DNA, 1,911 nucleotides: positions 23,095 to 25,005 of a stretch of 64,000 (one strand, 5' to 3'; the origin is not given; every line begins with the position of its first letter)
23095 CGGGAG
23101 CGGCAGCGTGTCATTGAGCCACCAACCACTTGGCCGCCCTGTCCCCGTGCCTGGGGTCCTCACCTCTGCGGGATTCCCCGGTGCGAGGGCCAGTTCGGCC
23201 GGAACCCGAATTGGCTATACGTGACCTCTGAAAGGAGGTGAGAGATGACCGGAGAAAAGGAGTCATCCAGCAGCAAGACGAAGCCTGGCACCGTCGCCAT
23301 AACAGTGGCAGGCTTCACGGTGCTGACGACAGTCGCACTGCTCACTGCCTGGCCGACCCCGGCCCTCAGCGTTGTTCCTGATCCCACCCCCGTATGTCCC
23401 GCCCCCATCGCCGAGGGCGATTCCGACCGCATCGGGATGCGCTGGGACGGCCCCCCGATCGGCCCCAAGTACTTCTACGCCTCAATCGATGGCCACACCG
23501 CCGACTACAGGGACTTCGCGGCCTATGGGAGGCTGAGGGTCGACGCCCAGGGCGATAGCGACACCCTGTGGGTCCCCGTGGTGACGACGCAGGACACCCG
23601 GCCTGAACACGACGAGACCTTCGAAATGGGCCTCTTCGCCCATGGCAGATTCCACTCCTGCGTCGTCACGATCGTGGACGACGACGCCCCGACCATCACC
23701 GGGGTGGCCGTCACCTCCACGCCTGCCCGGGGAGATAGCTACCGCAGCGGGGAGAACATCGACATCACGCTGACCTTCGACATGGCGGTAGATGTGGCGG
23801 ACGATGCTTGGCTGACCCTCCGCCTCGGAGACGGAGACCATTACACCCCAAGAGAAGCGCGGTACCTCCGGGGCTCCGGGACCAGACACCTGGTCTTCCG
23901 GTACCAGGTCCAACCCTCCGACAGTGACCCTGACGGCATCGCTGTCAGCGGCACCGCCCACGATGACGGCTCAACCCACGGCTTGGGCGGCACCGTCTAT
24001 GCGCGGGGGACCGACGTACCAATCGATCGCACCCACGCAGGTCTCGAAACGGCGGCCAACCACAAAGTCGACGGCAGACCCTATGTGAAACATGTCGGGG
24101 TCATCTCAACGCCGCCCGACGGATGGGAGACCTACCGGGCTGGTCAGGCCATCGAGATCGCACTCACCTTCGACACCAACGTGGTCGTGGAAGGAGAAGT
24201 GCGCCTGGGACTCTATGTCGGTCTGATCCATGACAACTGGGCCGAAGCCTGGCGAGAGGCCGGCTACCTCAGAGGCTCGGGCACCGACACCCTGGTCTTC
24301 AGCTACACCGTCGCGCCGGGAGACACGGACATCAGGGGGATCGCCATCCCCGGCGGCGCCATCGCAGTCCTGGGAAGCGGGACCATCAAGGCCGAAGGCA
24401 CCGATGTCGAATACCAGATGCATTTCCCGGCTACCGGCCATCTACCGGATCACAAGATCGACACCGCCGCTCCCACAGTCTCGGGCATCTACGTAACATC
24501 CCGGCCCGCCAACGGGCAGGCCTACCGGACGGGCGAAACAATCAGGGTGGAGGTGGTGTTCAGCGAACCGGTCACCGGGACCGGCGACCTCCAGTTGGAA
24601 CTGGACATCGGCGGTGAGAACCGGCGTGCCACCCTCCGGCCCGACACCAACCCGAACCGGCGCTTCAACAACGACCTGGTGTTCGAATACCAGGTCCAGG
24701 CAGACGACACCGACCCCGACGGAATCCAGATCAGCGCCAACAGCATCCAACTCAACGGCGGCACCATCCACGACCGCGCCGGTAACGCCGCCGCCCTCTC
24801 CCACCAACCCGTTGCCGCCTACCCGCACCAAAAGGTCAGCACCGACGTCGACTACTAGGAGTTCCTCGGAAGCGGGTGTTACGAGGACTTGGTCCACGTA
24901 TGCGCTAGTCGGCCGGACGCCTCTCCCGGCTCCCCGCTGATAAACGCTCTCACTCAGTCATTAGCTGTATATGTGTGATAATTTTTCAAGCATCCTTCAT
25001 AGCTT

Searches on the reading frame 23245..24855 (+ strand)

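Call 70: search_protein_families(library=padloc, proteins=[window:23245-24855:+], max_evalue=0.001)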
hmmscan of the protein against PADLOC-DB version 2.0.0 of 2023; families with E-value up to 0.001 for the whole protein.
window:23245-24855:+ (537 aa): 0 families

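Call 71: search_protein_families(library=pfam, proteins=[window:23245-24855:+], max_evalue=0.001)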
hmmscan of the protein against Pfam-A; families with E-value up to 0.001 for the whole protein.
window:23245-24855:+ (537 aa): 1 family
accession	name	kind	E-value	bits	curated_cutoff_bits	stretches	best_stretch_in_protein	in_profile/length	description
PF19078.6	Big_12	-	3.3e-05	24.5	27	0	406-452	1-41/102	Bacterial Ig-like domain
